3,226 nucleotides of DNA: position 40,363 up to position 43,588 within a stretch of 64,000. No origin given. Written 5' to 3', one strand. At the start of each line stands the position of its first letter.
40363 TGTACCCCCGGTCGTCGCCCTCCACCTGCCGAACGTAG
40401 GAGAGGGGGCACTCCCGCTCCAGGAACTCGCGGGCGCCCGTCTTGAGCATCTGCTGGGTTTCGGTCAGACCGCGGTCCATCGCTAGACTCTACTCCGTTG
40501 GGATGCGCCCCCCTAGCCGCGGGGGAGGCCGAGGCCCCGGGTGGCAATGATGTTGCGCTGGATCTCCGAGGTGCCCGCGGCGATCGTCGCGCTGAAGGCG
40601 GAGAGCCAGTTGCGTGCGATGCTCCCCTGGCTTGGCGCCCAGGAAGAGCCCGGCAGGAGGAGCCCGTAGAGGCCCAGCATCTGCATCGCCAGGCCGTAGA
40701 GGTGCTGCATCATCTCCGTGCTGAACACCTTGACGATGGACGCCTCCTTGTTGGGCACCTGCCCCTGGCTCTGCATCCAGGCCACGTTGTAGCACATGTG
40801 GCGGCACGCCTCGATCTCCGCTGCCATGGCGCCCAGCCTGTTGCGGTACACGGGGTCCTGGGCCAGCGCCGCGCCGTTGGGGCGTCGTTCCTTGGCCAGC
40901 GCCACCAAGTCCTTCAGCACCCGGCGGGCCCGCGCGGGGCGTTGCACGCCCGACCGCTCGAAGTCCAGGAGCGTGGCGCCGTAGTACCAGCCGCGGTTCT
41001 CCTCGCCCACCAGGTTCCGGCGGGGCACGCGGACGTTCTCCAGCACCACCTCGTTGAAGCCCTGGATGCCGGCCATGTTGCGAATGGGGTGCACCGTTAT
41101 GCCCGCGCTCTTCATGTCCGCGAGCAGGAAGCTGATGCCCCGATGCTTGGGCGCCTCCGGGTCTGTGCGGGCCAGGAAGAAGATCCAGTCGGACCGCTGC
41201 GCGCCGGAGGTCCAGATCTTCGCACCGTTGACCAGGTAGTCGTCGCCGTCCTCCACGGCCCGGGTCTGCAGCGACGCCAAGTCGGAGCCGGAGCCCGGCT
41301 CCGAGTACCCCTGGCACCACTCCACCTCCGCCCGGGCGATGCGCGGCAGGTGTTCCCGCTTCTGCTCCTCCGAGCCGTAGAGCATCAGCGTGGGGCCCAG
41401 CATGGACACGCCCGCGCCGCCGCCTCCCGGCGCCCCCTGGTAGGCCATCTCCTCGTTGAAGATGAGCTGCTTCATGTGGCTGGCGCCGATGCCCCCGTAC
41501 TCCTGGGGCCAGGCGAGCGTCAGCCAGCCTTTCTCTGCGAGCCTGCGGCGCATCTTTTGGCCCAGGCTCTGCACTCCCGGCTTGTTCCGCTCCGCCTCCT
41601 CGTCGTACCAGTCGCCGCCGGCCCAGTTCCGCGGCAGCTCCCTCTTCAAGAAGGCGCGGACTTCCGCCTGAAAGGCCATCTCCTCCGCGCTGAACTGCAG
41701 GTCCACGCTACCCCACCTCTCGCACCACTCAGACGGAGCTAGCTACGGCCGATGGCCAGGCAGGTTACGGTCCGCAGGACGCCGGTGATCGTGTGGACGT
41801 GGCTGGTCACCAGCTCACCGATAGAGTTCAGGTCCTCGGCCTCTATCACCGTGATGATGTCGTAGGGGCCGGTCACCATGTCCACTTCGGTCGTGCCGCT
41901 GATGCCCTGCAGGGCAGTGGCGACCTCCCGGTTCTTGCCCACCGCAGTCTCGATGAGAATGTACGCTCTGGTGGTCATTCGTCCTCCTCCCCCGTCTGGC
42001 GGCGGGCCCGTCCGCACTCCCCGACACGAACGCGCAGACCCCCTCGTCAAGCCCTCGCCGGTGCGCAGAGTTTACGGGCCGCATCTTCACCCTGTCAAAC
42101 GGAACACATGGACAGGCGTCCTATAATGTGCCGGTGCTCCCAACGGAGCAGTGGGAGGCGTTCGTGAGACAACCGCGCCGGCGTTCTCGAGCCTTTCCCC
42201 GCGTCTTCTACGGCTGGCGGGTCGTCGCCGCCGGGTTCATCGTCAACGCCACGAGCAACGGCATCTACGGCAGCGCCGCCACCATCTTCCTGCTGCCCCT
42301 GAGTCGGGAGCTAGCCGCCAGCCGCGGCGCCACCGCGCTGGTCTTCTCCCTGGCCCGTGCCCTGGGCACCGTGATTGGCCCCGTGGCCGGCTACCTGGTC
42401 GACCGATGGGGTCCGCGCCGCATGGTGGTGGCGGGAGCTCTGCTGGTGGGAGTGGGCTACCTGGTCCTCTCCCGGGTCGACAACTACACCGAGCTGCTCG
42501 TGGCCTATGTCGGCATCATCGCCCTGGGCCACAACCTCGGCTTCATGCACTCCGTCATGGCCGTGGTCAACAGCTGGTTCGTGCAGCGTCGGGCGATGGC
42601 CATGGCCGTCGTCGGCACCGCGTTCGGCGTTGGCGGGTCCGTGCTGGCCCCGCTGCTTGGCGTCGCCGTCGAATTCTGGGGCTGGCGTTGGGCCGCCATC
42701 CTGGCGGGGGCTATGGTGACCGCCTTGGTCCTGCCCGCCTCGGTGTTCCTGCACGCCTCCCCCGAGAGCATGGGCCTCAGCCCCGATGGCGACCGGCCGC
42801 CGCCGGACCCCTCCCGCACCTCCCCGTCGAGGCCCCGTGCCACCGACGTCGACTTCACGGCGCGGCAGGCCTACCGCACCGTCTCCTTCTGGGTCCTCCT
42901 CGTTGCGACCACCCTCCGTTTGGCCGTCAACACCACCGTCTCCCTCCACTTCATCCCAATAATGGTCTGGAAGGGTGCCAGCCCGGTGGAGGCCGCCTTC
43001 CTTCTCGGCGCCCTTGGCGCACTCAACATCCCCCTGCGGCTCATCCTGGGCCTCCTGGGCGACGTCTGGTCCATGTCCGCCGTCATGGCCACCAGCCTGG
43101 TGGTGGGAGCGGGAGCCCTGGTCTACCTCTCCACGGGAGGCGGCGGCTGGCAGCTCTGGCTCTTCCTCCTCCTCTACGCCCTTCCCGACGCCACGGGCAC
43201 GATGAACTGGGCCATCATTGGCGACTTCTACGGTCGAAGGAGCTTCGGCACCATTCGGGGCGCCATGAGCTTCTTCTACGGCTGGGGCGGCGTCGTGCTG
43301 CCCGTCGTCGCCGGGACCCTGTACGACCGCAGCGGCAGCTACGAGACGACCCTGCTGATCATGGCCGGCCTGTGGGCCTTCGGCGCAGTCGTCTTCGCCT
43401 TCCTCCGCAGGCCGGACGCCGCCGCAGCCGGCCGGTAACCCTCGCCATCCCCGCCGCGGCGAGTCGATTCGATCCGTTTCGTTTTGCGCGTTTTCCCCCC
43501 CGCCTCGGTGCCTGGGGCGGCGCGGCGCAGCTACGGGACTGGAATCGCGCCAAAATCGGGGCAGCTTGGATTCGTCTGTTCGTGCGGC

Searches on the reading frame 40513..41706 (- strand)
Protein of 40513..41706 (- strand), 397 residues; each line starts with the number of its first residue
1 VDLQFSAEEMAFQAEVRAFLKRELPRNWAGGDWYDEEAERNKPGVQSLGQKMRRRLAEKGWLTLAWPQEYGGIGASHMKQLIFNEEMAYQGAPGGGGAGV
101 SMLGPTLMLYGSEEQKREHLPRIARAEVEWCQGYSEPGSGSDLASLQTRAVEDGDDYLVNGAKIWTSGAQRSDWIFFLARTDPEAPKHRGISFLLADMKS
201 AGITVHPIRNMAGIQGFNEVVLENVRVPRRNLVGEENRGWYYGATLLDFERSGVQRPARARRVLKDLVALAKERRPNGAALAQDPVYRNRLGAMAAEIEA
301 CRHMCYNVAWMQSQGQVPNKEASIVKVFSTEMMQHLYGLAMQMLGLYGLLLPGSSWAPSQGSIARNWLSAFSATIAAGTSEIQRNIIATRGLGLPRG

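Call 8: search_protein_families(library=pfam, proteins=[window:40513-41706:-], max_evalue=0.01)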
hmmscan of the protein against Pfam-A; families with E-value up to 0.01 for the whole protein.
window:40513-41706:- (397 aa): 4 families
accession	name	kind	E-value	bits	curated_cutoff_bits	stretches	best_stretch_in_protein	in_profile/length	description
PF00441.29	Acyl-CoA_dh_1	-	4e-34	118.3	22.4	1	237-391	1-149/150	Acyl-CoA dehydrogenase, C-terminal domain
PF02770.24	Acyl-CoA_dh_M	-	2.7e-21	76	33.3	1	131-225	1-97/97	Acyl-CoA dehydrogenase, middle domain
PF02771.21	Acyl-CoA_dh_N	-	1.5e-20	74.1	22.9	1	7-127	2-113/113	Acyl-CoA dehydrogenase, N-terminal domain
PF08028.16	Acyl-CoA_dh_2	-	1.2e-05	26.1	22.7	1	260-349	11-110/134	Acyl-CoA dehydrogenase, C-terminal domain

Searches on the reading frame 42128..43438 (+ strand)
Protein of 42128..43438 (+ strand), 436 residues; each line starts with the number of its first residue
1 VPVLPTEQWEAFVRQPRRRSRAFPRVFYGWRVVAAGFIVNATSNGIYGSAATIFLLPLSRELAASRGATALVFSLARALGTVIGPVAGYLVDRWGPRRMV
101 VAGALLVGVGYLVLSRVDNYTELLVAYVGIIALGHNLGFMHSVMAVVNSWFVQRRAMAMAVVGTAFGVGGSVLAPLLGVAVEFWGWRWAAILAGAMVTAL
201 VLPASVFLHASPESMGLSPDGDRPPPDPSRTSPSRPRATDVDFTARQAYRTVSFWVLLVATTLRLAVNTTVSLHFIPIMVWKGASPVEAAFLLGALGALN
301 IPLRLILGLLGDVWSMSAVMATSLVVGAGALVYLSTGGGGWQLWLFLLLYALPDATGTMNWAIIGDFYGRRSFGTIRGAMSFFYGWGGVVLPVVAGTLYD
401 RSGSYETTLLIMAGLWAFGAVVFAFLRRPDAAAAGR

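Call 8: search_protein_families(library=pfam, proteins=[window:42128-43438:+], max_evalue=0.01)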
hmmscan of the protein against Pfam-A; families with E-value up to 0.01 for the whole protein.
window:42128-43438:+ (436 aa): 1 family
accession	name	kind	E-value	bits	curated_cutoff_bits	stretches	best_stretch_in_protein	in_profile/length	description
PF07690.21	MFS_1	-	5.3e-34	118.1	33.4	2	37-380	5-335/347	Major Facilitator Superfamily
